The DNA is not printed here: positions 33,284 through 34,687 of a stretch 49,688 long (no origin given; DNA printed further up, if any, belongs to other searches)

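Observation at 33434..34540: Bacterial homologue of plant SABATH (salicylate/jasmonate-type) carboxyl methyltransferases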

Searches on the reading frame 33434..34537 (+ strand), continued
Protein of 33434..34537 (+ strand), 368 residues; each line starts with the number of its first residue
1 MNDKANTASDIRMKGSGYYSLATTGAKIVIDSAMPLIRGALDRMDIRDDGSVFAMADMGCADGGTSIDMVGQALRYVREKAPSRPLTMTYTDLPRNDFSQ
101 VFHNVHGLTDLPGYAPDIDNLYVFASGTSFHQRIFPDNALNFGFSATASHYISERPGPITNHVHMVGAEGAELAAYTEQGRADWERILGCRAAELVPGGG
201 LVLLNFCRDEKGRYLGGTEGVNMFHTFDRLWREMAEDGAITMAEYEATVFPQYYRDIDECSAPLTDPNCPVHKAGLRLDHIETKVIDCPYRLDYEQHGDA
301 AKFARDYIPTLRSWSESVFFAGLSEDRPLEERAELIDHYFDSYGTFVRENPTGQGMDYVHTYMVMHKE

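Call 17: search_protein_families(library=pfam, proteins=[L079:4518-6233:+, L054:9162-10877:+, L033:7087-8001:+, L054:5442-6218:+, L024:6094-7038:+, L065:9122-10132:+, L073:6656-7864:-, L016:9417-10427:+, L014:5586-7139:+, L043:4201-6018:-], max_evalue=0.0001)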
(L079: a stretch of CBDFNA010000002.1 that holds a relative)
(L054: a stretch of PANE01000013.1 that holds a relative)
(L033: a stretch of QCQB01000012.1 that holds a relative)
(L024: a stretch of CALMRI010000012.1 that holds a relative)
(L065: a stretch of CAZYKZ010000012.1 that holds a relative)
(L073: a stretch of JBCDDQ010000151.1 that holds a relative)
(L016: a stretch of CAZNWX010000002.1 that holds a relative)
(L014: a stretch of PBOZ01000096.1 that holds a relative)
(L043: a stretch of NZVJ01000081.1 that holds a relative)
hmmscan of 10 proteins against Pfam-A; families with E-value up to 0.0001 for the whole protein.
L079:4518-6233:+ (572 aa): 0 families

L054:9162-10877:+ (572 aa): 1 family
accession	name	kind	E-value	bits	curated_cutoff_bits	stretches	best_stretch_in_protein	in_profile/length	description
PF01019.26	G_glu_transpept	-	1e-112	378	27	1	30-567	2-512/512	Gamma-glutamyltranspeptidase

L033:7087-8001:+ (305 aa): 1 family
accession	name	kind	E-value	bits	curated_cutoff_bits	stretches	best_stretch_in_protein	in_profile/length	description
PF05721.19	PhyH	-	8.4e-23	82.2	22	1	31-234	3-212/213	Phytanoyl-CoA dioxygenase (PhyH)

L054:5442-6218:+ (259 aa): 3 families
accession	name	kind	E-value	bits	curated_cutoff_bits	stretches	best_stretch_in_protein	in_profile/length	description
PF13561.12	adh_short_C2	-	4.6e-39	134.8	27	1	14-253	1-235/236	Enoyl-(Acyl carrier protein) reductase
PF00106.31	adh_short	-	1.5e-38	132.7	26.6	1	8-192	1-188/195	short chain dehydrogenase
PF08659.16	KR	-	1.1e-09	38.8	22.6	1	10-171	3-170/180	KR domain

L024:6094-7038:+ (315 aa): 1 family
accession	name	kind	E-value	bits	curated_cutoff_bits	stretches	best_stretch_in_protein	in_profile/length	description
PF13468.12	Glyoxalase_3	-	2e-27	96.8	25.1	1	28-211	1-170/176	Glyoxalase-like domain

L065:9122-10132:+ (337 aa): 1 family
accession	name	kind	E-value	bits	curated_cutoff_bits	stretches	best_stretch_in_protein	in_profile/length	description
PF02615.19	Ldh_2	-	1.1e-86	291.5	38.8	1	10-332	2-332/333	Malate/L-lactate dehydrogenase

L073:6656-7864:- (403 aa): 1 family
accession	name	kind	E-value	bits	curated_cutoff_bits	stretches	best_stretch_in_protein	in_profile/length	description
PF02515.22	CoA_transf_3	-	1.9e-127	425.8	23.3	1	5-378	1-366/366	CoA-transferase family III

L016:9417-10427:+ (337 aa): 1 family
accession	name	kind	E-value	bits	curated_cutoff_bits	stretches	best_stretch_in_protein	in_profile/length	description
PF01244.27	Peptidase_M19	-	9.7e-74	248.8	26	1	19-328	31-318/319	Membrane dipeptidase (Peptidase family M19)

L014:5586-7139:+ (518 aa): 2 families
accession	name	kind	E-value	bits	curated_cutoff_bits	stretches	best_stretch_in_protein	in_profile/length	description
PF00501.34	AMP-binding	-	1.1e-63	215.8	29.9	1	11-372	5-384/384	AMP-binding enzyme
PF13193.12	AMP-binding_C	-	2.9e-15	57.4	24.5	1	422-497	1-76/76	AMP-binding enzyme C-terminal domain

L043:4201-6018:- (606 aa): 1 family
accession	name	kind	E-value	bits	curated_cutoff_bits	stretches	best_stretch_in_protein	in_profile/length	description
PF02538.19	Hydantoinase_B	-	7.4e-160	533.3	26.8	1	13-531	1-519/519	Hydantoinase B/oxoprolinase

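Call 23: search_protein_families(library=pfam, proteins=[L014:9104-10774:+, L041:4618-6711:+, L026:4218-5090:+, L031:1811-4222:+, L031:10753-11433:+, L040:6251-7012:-, L026:7159-7968:+, L031:11560-12399:+, L037:4699-5949:+, L037:10697-11428:+], max_evalue=0.01)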
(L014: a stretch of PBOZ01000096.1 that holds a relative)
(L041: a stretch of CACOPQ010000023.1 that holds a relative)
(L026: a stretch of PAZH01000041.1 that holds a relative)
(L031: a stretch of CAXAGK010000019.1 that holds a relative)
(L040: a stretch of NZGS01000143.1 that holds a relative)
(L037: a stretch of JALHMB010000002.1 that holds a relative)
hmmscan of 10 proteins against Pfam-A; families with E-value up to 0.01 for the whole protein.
L014:9104-10774:+ (557 aa): 0 families

L041:4618-6711:+ (698 aa): 4 families
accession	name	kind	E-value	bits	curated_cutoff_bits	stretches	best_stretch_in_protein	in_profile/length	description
PF01968.24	Hydantoinase_A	-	8.3e-93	311.2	22.9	1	205-505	1-290/291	Hydantoinase/oxoprolinase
PF05378.19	Hydant_A_N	-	3.1e-49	167.5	25.2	1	7-183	1-174/176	Hydantoinase/oxoprolinase N-terminal region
PF19278.4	Hydant_A_C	-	3.9e-12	46.4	21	1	521-688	13-184/193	Hydantoinase/oxoprolinase C-terminal domain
PF01869.26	BcrAD_BadFG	-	0.0012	18.9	31.5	0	8-75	1-75/271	BadF/BadG/BcrA/BcrD ATPase family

L026:4218-5090:+ (291 aa): 2 families
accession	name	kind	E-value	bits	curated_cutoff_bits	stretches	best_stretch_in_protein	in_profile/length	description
PF00941.27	FAD_binding_5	-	2.8e-41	141.6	27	1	16-185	2-169/170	FAD binding domain in molybdopterin dehydrogenase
PF03450.22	CO_deh_flav_C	-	2.4e-10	40.9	25.5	1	194-285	3-101/102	CO dehydrogenase flavoprotein C-terminal domain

L031:1811-4222:+ (804 aa): 3 families
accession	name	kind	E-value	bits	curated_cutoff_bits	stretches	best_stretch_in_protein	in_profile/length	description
PF20256.3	MoCoBD_2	-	6.7e-71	239.5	27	1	426-738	3-283/283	Molybdopterin cofactor-binding domain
PF02738.23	MoCoBD_1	-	7.6e-67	225.4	27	1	151-397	2-244/244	Molybdopterin cofactor-binding domain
PF01315.27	Ald_Xan_dh_C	-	2.1e-28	99.2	31.3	1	23-134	1-110/110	Aldehyde oxidase and xanthine dehydrogenase, a/b hammerhead domain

L031:10753-11433:+ (227 aa): 0 families

L040:6251-7012:- (254 aa): 6 families
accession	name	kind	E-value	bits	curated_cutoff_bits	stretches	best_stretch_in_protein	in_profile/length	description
PF13344.12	Hydrolase_6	-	1.3e-21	76.9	27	1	6-100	1-99/101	Haloacid dehalogenase-like hydrolase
PF13242.12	Hydrolase_like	-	2.2e-19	69.6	22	1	174-246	2-74/75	HAD-hyrolase-like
PF00702.32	Hydrolase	-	1.2e-10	42.5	26.4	1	6-214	4-191/191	haloacid dehalogenase-like hydrolase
PF13419.12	HAD_2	-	1.3e-07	32.3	23.8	1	175-219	134-177/178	Haloacid dehalogenase-like hydrolase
PF21800.4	KH_KRR1_2nd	-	0.0022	18.4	27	0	138-176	11-49/91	KRR1 small subunit processome component, second KH domain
PF03767.20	Acid_phosphat_B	-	0.0074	16.3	27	0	19-74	120-175/230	HAD superfamily, subfamily IIIB (Acid phosphatase)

L026:7159-7968:+ (270 aa): 2 families
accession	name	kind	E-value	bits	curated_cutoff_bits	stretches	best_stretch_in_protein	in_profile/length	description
PF00378.25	ECH_1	-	4.3e-48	164.3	27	1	27-269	4-250/251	Enoyl-CoA hydratase/isomerase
PF16113.10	ECH_2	-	6.6e-21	75.6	27.2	1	30-196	2-176/335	Enoyl-CoA hydratase/isomerase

L031:11560-12399:+ (280 aa): 1 family
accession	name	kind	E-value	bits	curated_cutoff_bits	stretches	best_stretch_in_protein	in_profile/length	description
PF05721.19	PhyH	-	1.1e-27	98.1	22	1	12-206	1-212/213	Phytanoyl-CoA dioxygenase (PhyH)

L037:4699-5949:+ (417 aa): 16 families
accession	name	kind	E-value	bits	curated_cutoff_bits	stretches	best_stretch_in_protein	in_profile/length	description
PF01266.30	DAO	-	3.6e-71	241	27.9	1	2-398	1-352/353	FAD dependent oxidoreductase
PF07992.20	Pyr_redox_2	-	3.7e-08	33.6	26.1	1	2-37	144-181/291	Pyridine nucleotide-disulphide oxidoreductase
PF03486.20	HI0933_like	-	9.5e-08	32.2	50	1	2-45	2-45/244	HI0933-like protein Rossmann domain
PF00890.30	FAD_binding_2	-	2.5e-07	30.7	20.4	1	3-51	2-50/414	FAD binding domain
PF00070.33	Pyr_redox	-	4.3e-07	30.8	22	1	2-36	1-35/82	Pyridine nucleotide-disulphide oxidoreductase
PF13450.12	NAD_binding_8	-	1.1e-06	29.2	21.9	1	5-39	1-35/68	NAD(P)-binding Rossmann-like domain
PF03721.20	UDPG_MGDP_dh_N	-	1.5e-05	25.1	27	1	1-35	1-35/187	UDP-glucose/GDP-mannose dehydrogenase family, NAD binding domain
PF01494.25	FAD_binding_3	-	2.8e-05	23.9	22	1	3-37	4-38/349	FAD binding domain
PF02558.23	ApbA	-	7.8e-05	22.8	22.2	1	3-36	1-33/150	Ketopantoate reductase PanE/ApbA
PF01134.28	GIDA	-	0.00039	20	22.1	0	3-44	2-43/391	Glucose inhibited division protein A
PF01593.30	Amino_oxidase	-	0.0006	19.6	19.8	0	203-258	206-258/443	Flavin containing amine oxidoreductase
PF02254.24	TrkA_N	-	0.00064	20.5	23.8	1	3-37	1-35/116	TrkA-N domain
PF02737.24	3HCDH_N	-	0.00082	19.8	22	1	3-37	2-36/180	3-hydroxyacyl-CoA dehydrogenase, NAD binding domain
PF13738.12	Pyr_redox_3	-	0.00092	19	30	0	3-35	167-199/305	Pyridine nucleotide-disulphide oxidoreductase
PF13454.12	NAD_binding_9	-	0.0019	18.6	21.8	0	201-255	100-153/155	FAD-NAD(P)-binding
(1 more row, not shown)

L037:10697-11428:+ (244 aa): 1 family
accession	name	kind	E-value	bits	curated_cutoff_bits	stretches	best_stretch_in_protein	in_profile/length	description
PF12525.13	DUF3726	-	3e-15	56.3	22.1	1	31-87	1-57/73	Protein of unknown function (DUF3726)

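Call 24: search_protein_families(library=pfam, proteins=[L001:2407-3114:-, L045:8191-8892:+, L033:12741-13919:+, L033:10939-11868:-, L008:9080-9874:+, L009:3374-5134:-, L065:6182-7870:+, L065:4358-5926:+, L074:479-3427:+], max_evalue=0.01)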
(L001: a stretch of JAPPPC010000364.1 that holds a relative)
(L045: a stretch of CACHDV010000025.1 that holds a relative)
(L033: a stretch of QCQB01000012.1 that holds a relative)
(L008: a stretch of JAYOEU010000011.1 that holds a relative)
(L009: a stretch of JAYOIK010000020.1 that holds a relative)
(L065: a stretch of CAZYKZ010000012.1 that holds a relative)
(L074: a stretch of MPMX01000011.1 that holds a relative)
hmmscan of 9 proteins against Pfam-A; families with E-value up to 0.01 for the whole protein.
L001:2407-3114:- (236 aa): 5 families
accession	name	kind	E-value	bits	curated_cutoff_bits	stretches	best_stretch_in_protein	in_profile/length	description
PF07729.17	FCD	-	2.3e-19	70.5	24.3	1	98-221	1-124/125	FCD domain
PF00392.27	GntR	-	6.7e-16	58.1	27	1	30-88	5-64/64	Bacterial regulatory proteins, gntR family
PF01325.25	Fe_dep_repress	-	0.0011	19.6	26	1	45-86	19-60/60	Iron dependent repressor, N-terminal DNA binding domain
PF01978.25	TrmB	-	0.0069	16.7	25.6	0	52-84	26-58/68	Sugar-specific transcriptional regulator TrmB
PF02002.24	TFIIE_alpha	-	0.0096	16.2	22.9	0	35-80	14-59/105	TFIIE alpha subunit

L045:8191-8892:+ (234 aa): 6 families
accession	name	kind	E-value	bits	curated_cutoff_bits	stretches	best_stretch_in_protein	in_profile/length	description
PF13409.12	GST_N_2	-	8.3e-14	52.4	25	1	23-86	3-70/70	Glutathione S-transferase, N-terminal domain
PF13417.12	GST_N_3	-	9.2e-14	52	22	1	17-90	2-74/75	Glutathione S-transferase, N-terminal domain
PF02798.26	GST_N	-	1.5e-07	32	20.9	1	16-84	5-75/76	Glutathione S-transferase, N-terminal domain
PF00043.30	GST_C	-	3.4e-07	30.9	20.7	1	157-210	40-93/93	Glutathione S-transferase, C-terminal domain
PF14497.11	GST_C_3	-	7.5e-07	29.7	21.6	1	149-211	31-96/104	Glutathione S-transferase, C-terminal domain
PF13410.11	GST_C_2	-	7.6e-06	26.4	24.9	1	141-205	3-69/69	Glutathione S-transferase, C-terminal domain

L033:12741-13919:+ (393 aa): 4 families
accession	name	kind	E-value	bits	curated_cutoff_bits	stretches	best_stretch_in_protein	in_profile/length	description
PF12832.13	MFS_1_like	-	5.1e-61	207.2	25.2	1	14-367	2-372/373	MFS_1 like family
PF07690.21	MFS_1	-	2.4e-28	99.5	33.4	2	18-341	3-340/347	Major Facilitator Superfamily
PF03825.22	Nuc_H_symport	-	8.8e-15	55.1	25.9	1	23-357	14-359/400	Nucleoside H+ symporter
PF01306.25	LacY_symp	-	1.3e-09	37.9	24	1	12-385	8-404/413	LacY proton/sugar symporter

L033:10939-11868:- (310 aa): 1 family
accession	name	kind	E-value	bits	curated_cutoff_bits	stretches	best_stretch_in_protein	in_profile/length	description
PF00294.29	PfkB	-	6.3e-34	118.1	25.8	1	15-297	5-301/302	pfkB family carbohydrate kinase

L008:9080-9874:+ (265 aa): 1 family
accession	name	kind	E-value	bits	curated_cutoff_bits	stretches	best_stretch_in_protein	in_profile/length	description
PF03372.29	Exo_endo_phos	-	5.1e-05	23.6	24.5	1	136-253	130-225/225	Endonuclease/Exonuclease/phosphatase family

L009:3374-5134:- (587 aa): 3 families
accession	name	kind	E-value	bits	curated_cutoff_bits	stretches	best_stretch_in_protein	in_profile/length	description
PF02518.31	HATPase_c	-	2.6e-27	95.9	26.4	1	467-583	2-109/111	Histidine kinase-, DNA gyrase B-, and HSP90-like ATPase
PF00512.31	HisKA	-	2e-20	73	26.9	1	351-420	1-66/66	His Kinase A (phospho-acceptor) domain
PF05228.19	CHASE4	-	9.8e-15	55.4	26.2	1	62-221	1-137/140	CHASE4 domain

L065:6182-7870:+ (563 aa): 1 family
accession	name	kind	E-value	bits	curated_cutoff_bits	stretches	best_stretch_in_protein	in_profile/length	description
PF00496.27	SBP_bac_5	-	2.5e-49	168.8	32.4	1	122-464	9-346/368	Bacterial extracellular solute-binding proteins, family 5 Middle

L065:4358-5926:+ (523 aa): 1 family
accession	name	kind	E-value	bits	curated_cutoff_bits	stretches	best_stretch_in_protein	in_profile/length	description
PF06253.16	MTTB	-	2.3e-231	768.5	25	1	22-518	3-499/500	Trimethylamine methyltransferase (MTTB)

L074:479-3427:+ (983 aa): 7 families
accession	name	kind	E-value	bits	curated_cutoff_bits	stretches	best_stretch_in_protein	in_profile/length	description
PF01266.30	DAO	-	1.6e-69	235.5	27.9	1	181-540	1-353/353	FAD dependent oxidoreductase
PF01571.26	GCV_T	-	3.2e-62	210.5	25.6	1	601-869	2-253/255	Aminomethyltransferase folate-binding domain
PF08669.17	GCV_T_C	-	8.6e-19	67.7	25.9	1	897-971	2-76/80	Glycine cleavage T-protein C-terminal barrel domain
PF16350.10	FAO_M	-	4.7e-17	62.4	27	1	543-596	1-54/56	FAD dependent oxidoreductase central domain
PF07992.20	Pyr_redox_2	-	0.00026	21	26.1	0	172-211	135-173/291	Pyridine nucleotide-disulphide oxidoreductase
PF13454.12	NAD_binding_9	-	0.0045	17.4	21.8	0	183-231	1-53/155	FAD-NAD(P)-binding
PF13738.12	Pyr_redox_3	-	0.0051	16.5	30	0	330-383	84-136/305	Pyridine nucleotide-disulphide oxidoreductase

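Call 25: search_protein_families(library=ncbifam, proteins=[L014:9104-10774:+, L031:10753-11433:+, L037:10697-11428:+, L024:6094-7038:+, L033:7087-8001:+, L065:9122-10132:+, L016:9417-10427:+], max_evalue=0.001)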
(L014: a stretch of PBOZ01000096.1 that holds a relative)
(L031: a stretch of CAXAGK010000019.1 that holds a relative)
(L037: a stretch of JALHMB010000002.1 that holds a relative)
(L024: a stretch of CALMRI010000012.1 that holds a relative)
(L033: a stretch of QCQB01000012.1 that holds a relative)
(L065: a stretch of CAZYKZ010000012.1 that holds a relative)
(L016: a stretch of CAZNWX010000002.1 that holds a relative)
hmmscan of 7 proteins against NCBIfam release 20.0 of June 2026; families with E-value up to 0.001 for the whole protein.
L014:9104-10774:+ (557 aa): 0 families

L031:10753-11433:+ (227 aa): 0 families

L037:10697-11428:+ (244 aa): 0 families

L024:6094-7038:+ (315 aa): 0 families

L033:7087-8001:+ (305 aa): 2 families
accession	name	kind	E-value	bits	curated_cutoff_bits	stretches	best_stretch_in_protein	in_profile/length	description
TIGR02408.1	ectoine_ThpD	equivalog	2.4e-12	46.8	336.5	1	21-245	17-252/277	ectoine hydroxylase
NF052437.1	MPhHdxlPhnYGIM8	equivalog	3.2e-06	26.8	500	1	21-241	5-214/260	methylphosphonate hydroxylase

L065:9122-10132:+ (337 aa): 5 families
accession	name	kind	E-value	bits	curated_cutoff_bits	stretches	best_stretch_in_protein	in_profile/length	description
NF040650.1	sulfolac_dhydr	equivalog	2.1e-46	158.7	500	1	9-335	3-329/339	L-sulfolactate dehydrogenase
NF011599.0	PRK15025.1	equivalog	1.4e-34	119.8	356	1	11-302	5-296/349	ureidoglycolate dehydrogenase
TIGR03175.1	AllD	equivalog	2.1e-32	112.6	496.2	1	12-300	6-294/349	ureidoglycolate dehydrogenase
NF007504.0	PRK10098.1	equivalog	1.7e-28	99.4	336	1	7-334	5-339/360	malate/lactate/ureidoglycolate dehydrogenase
NF009750.0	PRK13260.1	equivalog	1.9e-25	89.7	316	1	19-334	13-331/332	3-dehydro-L-gulonate 2-dehydrogenase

L016:9417-10427:+ (337 aa): 0 families

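Call 26: search_solved_structures(query=L014:9104-10774:+, max_evalue=1)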
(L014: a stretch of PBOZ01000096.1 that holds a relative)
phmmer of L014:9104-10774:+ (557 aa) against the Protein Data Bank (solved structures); distinct sequences matched with E-value up to 1: 0.

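Call 33: search_protein_representatives(protein=window:33434-34537:+)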
Query: 368 residues. Proteins with E-value up to 0.001 (for the whole library): 2037; up to 1e-10: 965; up to 1e-30: 218. The best 150 are listed.
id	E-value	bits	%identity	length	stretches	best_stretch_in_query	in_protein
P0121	2.8e-115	401.5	52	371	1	6-367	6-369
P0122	3.1e-105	368.4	48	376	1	4-367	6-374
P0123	1.1e-96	340.3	42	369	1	4-368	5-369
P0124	1.4e-95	336.6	57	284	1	109-367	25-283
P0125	7.8e-92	324.3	45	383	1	7-367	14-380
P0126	6.3e-86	304.9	42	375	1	12-367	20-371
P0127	5.1e-81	288.7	40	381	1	14-367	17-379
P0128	3.5e-80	286.0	58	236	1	4-235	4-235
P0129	1.8e-75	270.5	41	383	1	6-367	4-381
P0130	2.2e-74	266.9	56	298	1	72-294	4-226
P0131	1.7e-72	260.7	40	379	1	14-367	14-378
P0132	2.7e-72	260.0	40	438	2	13-244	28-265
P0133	4.6e-71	256.0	43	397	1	13-367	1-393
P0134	1.2e-70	254.6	55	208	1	164-367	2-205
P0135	2.0e-69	250.6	38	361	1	18-364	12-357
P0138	4.0e-67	243.0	39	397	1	13-368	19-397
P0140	1.4e-66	241.2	39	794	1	14-367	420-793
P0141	4.4e-66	239.6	40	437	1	14-367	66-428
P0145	3.6e-65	236.6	42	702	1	12-366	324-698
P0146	3.9e-65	236.5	40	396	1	14-366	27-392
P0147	3.3e-64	233.4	39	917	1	14-368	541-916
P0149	5.6e-64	232.6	41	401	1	14-367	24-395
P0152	1.0e-62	228.5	37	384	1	14-367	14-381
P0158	2.9e-59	217.1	38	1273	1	13-366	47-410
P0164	1.2e-57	211.8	39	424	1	5-368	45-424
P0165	4.7e-57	209.9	37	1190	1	13-367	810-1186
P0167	3.3e-56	207.1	35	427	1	13-367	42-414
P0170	1.1e-54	202.1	38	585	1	13-367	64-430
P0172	2.3e-54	201.0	37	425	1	13-368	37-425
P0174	2.5e-53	197.6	36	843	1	13-367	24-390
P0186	3.5e-49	184.0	37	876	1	15-367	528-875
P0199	1.1e-46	175.7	38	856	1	14-368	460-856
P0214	9.3e-44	166.1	32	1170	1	14-365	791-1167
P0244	1.8e-39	152.0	35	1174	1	15-367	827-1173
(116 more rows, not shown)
